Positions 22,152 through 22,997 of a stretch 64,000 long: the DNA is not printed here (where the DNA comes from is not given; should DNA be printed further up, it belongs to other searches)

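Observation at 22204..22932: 32-bp palindrome occurring three times, two copies bracketing the PaaX-like regulator gene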

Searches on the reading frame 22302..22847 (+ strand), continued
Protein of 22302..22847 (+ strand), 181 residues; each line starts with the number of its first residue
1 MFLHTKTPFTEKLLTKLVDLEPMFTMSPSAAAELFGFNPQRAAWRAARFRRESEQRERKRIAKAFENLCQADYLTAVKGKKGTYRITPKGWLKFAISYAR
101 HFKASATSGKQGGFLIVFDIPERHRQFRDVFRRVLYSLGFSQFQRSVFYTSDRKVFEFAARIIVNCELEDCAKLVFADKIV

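Call 51: find_homologous_proteins(query=A1, max_evalue=0.00001)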
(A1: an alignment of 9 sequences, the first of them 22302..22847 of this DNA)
Query A1 (9 sequences) (181 aa, profile of the alignment): 602 proteins with E <= 0.00001 among 3113 candidates; the best 120 are listed.
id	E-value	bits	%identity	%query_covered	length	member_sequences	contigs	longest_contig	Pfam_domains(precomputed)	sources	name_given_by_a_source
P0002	2.2e-89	316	84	100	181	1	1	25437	PF20803.3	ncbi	ncbi:MAG: hypothetical protein AB1352_04230 [Patescibacteria group bacterium]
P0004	4.4e-89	315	61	97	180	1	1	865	PF20803.3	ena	-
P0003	1.0e-87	311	63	99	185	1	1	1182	PF20803.3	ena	-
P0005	1.6e-87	310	61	98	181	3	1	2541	PF20803.3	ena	-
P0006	1.5e-86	307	55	99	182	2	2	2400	PF20803.3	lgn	-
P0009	7.2e-84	298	56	99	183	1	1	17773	PF20803.3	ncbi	ncbi:MAG: hypothetical protein AB1352_03415 [Patescibacteria group bacterium]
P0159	1.1e-80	288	55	99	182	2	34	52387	PF20803.3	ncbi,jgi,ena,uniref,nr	ncbi:hypothetical protein A3J43_00825 [Candidatus Uhrbacteria bacterium RIFCSPHIGHO2_12_FULL_54_23]|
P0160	1.4e-79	284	55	99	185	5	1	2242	PF20803.3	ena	-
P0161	1.7e-79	284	56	99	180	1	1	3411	PF20803.3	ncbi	-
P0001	2.1e-75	270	100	86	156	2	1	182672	PF20803.3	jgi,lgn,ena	-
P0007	8.2e-74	265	55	86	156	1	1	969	PF20803.3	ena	-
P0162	1.8e-72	261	56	92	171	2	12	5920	PF20803.3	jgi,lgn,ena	-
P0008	2.2e-69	251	54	99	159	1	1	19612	PF20803.3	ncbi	ncbi:MAG: hypothetical protein AB1352_04380 [Patescibacteria group bacterium]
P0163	3.2e-67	244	53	100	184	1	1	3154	PF20803.3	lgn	-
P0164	2.1e-51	192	48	18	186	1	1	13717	PF20803.3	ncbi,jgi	-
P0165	5.7e-41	158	41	100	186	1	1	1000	PF20803.3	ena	-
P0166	4.4e-40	155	30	66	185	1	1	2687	PF20803.3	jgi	-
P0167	5.3e-40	155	41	100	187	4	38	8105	PF20803.3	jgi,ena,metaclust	metaclust:\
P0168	9.5e-40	154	38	100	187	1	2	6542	PF20803.3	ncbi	-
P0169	1.1e-39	154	35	35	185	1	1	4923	PF20803.3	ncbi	-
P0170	1.4e-37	147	52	18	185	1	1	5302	PF20803.3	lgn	-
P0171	5.0e-37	145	33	60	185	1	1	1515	PF20803.3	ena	-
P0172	1.1e-36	144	35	100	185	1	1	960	PF20803.3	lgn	-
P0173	1.9e-35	140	48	18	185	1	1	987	PF20803.3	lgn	-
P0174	2.7e-35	140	48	18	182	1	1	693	PF20803.3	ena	-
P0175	3.3e-35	139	48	18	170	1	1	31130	PF20803.3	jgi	-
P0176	3.4e-35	139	30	49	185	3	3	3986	PF20803.3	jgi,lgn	-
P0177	4.2e-35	139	32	49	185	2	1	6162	PF20803.3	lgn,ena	-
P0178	4.3e-35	139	48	18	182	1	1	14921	PF20803.3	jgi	-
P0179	4.3e-35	139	33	35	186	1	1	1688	PF20803.3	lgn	-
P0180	6.6e-35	138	30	49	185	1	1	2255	PF20803.3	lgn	-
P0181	7.9e-35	138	26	73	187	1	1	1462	PF20803.3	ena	-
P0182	8.5e-35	138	29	49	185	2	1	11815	PF20803.3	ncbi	-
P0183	1.1e-34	138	45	18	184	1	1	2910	PF20803.3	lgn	-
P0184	2.4e-34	137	31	48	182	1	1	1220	PF20803.3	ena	-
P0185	4.4e-34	136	45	18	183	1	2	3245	PF20803.3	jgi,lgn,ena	-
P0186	4.8e-34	136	34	49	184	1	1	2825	PF20803.3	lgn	-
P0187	1.1e-33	134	34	48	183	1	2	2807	PF20803.3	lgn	-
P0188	2.4e-33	133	32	49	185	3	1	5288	PF20803.3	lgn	-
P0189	3.8e-33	133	33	79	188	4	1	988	PF20803.3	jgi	jgi:DNA-binding transcriptional regulator PaaX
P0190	3.8e-33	133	48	18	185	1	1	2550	PF20803.3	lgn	-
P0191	7.0e-33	132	34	49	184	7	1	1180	PF20803.3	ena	-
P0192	1.0e-32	131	36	49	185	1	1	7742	PF20803.3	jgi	jgi:phenylacetic acid degradation operon negative regulatory protein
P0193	1.2e-32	131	48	18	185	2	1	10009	PF20803.3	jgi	-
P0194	2.8e-32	130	32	49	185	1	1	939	PF20803.3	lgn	-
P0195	2.9e-32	130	29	77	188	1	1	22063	PF20803.3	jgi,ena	-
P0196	2.9e-32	130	35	34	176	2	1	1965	PF20803.3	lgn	-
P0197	9.9e-32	128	29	49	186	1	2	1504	PF20803.3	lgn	-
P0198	1.1e-30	125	35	50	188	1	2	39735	PF20803.3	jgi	jgi:DNA-binding transcriptional regulator PaaX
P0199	1.5e-30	124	52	18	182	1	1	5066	PF20803.3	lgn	-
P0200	4.9e-30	123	33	50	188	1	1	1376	PF20803.3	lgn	-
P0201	7.2e-30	122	30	64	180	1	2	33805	PF20803.3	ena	-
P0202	7.7e-30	122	31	49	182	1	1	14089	PF20803.3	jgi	-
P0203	2.2e-29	120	42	23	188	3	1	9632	PF20803.3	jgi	jgi:hypothetical protein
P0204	2.5e-29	120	37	40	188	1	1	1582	PF20803.3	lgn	-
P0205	3.1e-29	120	34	50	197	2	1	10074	PF20803.3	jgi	-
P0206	3.9e-29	120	36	48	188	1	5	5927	PF20803.3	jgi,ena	-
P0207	4.2e-29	120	29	79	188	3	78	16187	PF20803.3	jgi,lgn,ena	-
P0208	5.6e-29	119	30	68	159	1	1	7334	PF20803.3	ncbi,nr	ncbi:MAG: hypothetical protein QME61_02825, partial [Patescibacteria group bacterium]|nr:hypothetica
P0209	7.3e-29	119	28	68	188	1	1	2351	PF20803.3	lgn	-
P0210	1.2e-28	118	38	39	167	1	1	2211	PF20803.3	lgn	-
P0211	1.2e-28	118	38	36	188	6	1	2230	PF20803.3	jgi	-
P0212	1.3e-28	118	29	58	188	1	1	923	PF20803.3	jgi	-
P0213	1.9e-28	117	31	55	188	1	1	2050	PF20803.3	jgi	jgi:DNA-binding transcriptional regulator PaaX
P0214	3.9e-28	116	47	19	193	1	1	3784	PF20803.3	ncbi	-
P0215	6.3e-28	116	30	73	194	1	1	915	PF20803.3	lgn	-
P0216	9.7e-28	115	34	50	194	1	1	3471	PF20803.3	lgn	-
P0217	1.0e-27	115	30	63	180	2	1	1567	PF20803.3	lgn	-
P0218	1.2e-27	115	35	38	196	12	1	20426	PF20803.3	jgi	-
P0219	1.4e-27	115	50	19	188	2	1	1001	PF20803.3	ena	-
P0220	3.3e-27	113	47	19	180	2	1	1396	PF20803.3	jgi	-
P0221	4.6e-27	113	31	44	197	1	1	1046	PF20803.3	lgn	-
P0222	6.4e-27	112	36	36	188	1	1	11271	PF20803.3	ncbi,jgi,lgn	-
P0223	1.1e-26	112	35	50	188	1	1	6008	PF20803.3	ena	-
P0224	1.5e-26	111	34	49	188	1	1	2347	PF20803.3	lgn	-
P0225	1.9e-26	111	29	75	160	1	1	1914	PF20803.3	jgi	-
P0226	2.3e-26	111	47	19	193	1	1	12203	PF20803.3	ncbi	-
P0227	2.6e-26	110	49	19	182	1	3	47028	PF20803.3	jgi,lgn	-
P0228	3.0e-26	110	47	20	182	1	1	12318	PF20803.3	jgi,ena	-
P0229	3.3e-26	110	32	55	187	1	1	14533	PF20803.3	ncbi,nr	ncbi:hypothetical protein J7K44_00315, partial [bacterium]|nr:hypothetical protein [bacterium]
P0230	5.7e-26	109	40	56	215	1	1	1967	PF20803.3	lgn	-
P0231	8.1e-26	109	36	50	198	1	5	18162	PF20803.3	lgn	-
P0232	1.3e-25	108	44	23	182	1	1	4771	PF20803.3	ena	-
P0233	1.8e-25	108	34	57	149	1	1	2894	PF20803.3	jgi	-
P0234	1.9e-25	108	41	23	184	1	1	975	PF20803.3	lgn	-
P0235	3.1e-25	107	30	90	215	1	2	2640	PF20803.3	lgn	-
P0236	3.1e-25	107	35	39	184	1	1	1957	PF20803.3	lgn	-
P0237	3.3e-25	107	52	18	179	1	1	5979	PF20803.3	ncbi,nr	ncbi:MAG: hypothetical protein Q8N69_00545 [bacterium]|nr:hypothetical protein [bacterium]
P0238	3.3e-25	107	31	89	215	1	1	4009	PF20803.3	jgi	-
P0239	3.9e-25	107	31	52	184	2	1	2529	PF20803.3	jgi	-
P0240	3.9e-25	107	45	18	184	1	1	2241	PF20803.3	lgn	-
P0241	5.3e-25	106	34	72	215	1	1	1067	PF20803.3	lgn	-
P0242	6.0e-25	106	27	80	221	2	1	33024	PF20803.3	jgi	-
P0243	6.3e-25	106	29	69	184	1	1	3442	PF20803.3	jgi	jgi:CRISPR-associated endonuclease Cas2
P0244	6.8e-25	106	36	36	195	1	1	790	PF20803.3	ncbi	-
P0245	9.0e-25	105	42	24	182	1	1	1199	PF20803.3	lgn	-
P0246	1.1e-24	105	37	51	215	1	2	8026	PF20803.3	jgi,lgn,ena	-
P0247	1.6e-24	105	29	49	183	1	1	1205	PF20803.3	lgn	-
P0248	1.7e-24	105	33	41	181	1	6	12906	PF20803.3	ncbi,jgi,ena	-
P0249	2.1e-24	104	32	48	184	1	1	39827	PF20803.3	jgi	-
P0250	2.6e-24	104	28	55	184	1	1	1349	PF20803.3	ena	-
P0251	4.4e-24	103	42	18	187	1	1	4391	PF20803.3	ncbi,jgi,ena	-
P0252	6.0e-24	103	38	35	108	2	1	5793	PF20803.3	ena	-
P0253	6.7e-24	103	37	47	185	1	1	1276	PF20803.3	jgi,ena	-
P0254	7.9e-24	102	30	46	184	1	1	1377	PF20803.3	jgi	-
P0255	8.5e-24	102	36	55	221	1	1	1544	PF20803.3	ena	-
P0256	8.6e-24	102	36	48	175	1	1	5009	PF20803.3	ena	-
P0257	9.4e-24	102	52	18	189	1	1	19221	PF20803.3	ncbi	-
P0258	9.9e-24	102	27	66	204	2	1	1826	PF20803.3,PF09827.15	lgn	-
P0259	1.0e-23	102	35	63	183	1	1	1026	PF20803.3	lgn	-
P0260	1.1e-23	102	30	72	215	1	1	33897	PF20803.3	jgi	-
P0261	1.1e-23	102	32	71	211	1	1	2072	PF20803.3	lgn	-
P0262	1.2e-23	102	39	33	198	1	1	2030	PF20803.3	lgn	-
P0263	1.3e-23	102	43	19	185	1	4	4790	PF20803.3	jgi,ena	-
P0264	1.7e-23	101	42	18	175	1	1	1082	PF20803.3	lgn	-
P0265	1.8e-23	101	44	23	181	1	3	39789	PF20803.3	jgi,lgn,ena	-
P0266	1.9e-23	101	28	80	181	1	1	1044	PF20803.3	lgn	-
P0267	2.0e-23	101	31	50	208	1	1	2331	PF20803.3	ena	-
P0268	2.0e-23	101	52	18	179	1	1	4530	PF20803.3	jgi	-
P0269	2.2e-23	101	32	46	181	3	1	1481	PF20803.3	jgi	-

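Call 57: find_encoding_contigs(protein=P0009, flank=10000, max_places=3)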
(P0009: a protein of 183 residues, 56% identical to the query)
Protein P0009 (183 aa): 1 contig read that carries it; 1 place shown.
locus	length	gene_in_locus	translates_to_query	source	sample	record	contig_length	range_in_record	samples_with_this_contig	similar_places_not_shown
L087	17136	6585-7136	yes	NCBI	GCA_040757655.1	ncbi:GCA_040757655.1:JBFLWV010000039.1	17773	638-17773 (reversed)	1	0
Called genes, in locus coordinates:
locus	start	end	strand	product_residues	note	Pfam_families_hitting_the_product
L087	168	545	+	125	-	-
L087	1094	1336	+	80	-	-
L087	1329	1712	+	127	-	PF01850:PIN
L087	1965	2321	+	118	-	-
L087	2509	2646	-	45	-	-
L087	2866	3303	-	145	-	PF13683:rve_3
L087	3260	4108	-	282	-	PF13565:HTH_32, PF00665:rve (weak)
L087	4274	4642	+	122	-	-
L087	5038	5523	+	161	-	-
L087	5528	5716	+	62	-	-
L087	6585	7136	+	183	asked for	PF20803:PaaX_M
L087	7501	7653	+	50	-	-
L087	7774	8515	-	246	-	-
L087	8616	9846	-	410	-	PF08308:PEGA (weak)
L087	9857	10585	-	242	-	-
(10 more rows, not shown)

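Call 58: find_encoding_contigs(protein=P0159, flank=10000, max_places=4)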
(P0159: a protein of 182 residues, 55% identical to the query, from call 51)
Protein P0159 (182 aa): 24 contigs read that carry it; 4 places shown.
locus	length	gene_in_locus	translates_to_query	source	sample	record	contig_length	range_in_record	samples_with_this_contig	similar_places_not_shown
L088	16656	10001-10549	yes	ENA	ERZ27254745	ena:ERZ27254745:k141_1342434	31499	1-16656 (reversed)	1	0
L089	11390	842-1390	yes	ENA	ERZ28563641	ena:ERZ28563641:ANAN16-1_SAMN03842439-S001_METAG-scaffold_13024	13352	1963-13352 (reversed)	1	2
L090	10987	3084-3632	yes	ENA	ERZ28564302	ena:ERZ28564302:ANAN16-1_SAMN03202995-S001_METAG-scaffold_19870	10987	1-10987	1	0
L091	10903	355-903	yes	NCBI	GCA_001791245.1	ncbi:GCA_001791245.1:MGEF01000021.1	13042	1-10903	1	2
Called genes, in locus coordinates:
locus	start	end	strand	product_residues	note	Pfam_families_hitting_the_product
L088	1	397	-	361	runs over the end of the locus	PF01380:SIS, PF10432:bact-PGI_C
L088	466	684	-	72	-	-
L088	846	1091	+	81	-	PF15919:HicB_lk_antitox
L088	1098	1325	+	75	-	PF07927:HicA_toxin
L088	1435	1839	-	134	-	PF18895:T4SS_pilin (weak)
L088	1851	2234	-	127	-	PF18895:T4SS_pilin (weak)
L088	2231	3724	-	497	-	PF01547:SBP_bac_1, PF13416:SBP_bac_8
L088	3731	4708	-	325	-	PF00483:NTP_transferase, PF12804:NTP_transf_3 (weak)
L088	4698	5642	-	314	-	PF00294:PfkB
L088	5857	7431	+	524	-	-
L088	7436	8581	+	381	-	PF00696:AA_kinase, PF01472:PUA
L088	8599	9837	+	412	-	PF00171:Aldedh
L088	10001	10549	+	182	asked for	PF20803:PaaX_M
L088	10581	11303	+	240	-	PF12917:YfbR-like (weak)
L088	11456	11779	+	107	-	-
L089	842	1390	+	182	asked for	PF20803:PaaX_M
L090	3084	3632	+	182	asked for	PF20803:PaaX_M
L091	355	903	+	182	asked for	PF20803:PaaX_M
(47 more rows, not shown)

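Call 59: predict_structure(alignment_id=A2)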
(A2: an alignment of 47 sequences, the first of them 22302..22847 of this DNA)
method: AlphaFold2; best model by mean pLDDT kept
length: 181 residues; sequences in the alignment: 47
mean_pLDDT: 79.3   pTM: 0.56
mean pLDDT of the five models: 79.3, 78.1, 77.1, 77.1, 73.0
residues with pLDDT >= 90: 18; 70-90: 127; 50-70: 34; < 50: 2
segments of 3 or more residues with pLDDT < 50: none
pLDDT, mean of each block of 10 residues (from residue 1): 63 78 61 63 84 93 90 79 83 85 62 82 83 88 88 87 81 78 59
secondary structure, 60 per line:
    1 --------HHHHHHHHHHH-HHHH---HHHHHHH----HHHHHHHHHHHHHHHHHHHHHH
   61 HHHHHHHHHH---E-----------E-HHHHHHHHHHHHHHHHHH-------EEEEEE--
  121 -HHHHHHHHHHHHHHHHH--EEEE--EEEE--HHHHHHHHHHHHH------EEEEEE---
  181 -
elements in order: H9-19 H21-24 H28-34 H39-70 H88-105 E113-118 H122-138 E141-144 E147-150 H153-165 E172-177
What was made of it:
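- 22302..22847 (+): Gene for a 181-aa protein with a winged-helix domain and a Cas2/VapD-like domain. It resembles the N-terminal half of PaaX and has no PaaX C-terminal ligand domain. AF2 model pLDDT 79 with a C-terminal beta-alpha-beta-beta-alpha-beta fold (call 59).
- On PaaX family (TIGR02277; PF07848 + PF20803 + PF08223): The AF2 model of the N-terminal part is mainly helical, with pLDDT 61-93 (call 59).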

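Call 63: fold_search(model_id=the predicted structure, library=pdb)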
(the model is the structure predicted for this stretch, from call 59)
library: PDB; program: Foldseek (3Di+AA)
matches with E <= 10: 413; with E <= 0.001: 0
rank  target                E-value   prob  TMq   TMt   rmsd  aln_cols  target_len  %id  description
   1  3ui3_B                3.7e-02  0.99  0.31  0.50   3.7        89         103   16  Structural and Biochemical Characterization of HP0315 from Helicobacter pylori as a VapD Protein with an Endoribonucle (released 2012-02-08)
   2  5zyf_E                5.1e-02  0.99  0.29  0.59   3.2        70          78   18  Crystal structure of Streptococcus pyogenes type II-A Cas2 (released 2018-08-15)
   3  5zyf_F                5.4e-02  0.95  0.26  0.51   3.5        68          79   22  Crystal structure of Streptococcus pyogenes type II-A Cas2 (released 2018-08-15)
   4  5zyf_B                6.2e-02  0.87  0.25  0.45   4.6        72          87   17  Crystal structure of Streptococcus pyogenes type II-A Cas2 (released 2018-08-15)
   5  7e6g_B                8.5e-02  0.20  0.18  0.15  14.3       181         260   14  Crystal structure of diguanylate cyclase SiaD in complex with its activator SiaC from Pseudomonas aeruginosa (released 2021-09-22)
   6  1zpw                  9.6e-02  0.85  0.28  0.50   3.7        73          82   22  Crystal structure of a hypothetical protein TT1823 from Thermus thermophilus (released 2005-11-18)
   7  9h6t_A                1.0e-01  0.97  0.30  0.48   3.3        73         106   20  Partial Cas1-Cas2 CRISPR integrase complex bound to a half-integration product, Streptococcus thermophilus DGCC 7710 C (released 2026-02-18)
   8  5zyf_D                1.0e-01  0.96  0.29  0.55   3.4        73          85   19  Crystal structure of Streptococcus pyogenes type II-A Cas2 (released 2018-08-15)
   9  8ia4_A                1.1e-01  0.94  0.29  0.50   3.8        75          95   19  Crystal structure of Cas2 in complex with AcrVA5-peptide (released 2023-03-22)
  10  8pk1_A                1.2e-01  0.98  0.31  0.49   3.1        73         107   20  Cas1-Cas2 CRISPR integrase bound to prespacer DNA, Streptococcus thermophilus DGCC 7710 CRISPR3 system (released 2024-07-10)
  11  3exc                  1.2e-01  0.94  0.29  0.58   3.2        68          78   16  Structure of the RNA'se SSO8090 from Sulfolobus solfataricus (released 2008-11-11)
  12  2ivy                  1.3e-01  0.96  0.29  0.56   4.2        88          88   18  Crystal structure of hypothetical protein sso1404 from Sulfolobus solfataricus P2 (released 2006-06-28)
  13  6qxt_W                1.3e-01  0.82  0.27  0.43   3.9        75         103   20  Cas1-Cas2-Csn2-DNA dimer complex from the Type II-A CRISPR-Cas system (released 2019-05-08)
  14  5zyf_C                1.4e-01  0.95  0.29  0.57   3.2        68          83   19  Crystal structure of Streptococcus pyogenes type II-A Cas2 (released 2018-08-15)
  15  6qxt_K                1.4e-01  0.82  0.27  0.46   3.9        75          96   20  Cas1-Cas2-Csn2-DNA dimer complex from the Type II-A CRISPR-Cas system (released 2019-05-08)
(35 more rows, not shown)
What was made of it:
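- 22302..22847 (+): Foldseek top hits are VapD and Cas2 (call 63).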

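Call 73: find_related_loci(query=A2, collection=viral_contigs, flank=5000)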
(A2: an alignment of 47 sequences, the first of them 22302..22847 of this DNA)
Query A2 (181 aa) in viral_contigs; peptide patterns used: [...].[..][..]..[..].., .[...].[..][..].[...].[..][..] (x = any residue, [..] = any of these).
89 stretches matched a pattern, but none encodes a relative of the query by tblastn (E <= 1e-3).
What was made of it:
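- Closest known: Phage lambda cI with OR and OL. Different: No outward promoters are evident, and there is no phage context (call 73).
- No family member occurs in IMG/VR viral contigs (call 73).
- Tried and rejected: (9) There is no family member in IMG/VR (call 73).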
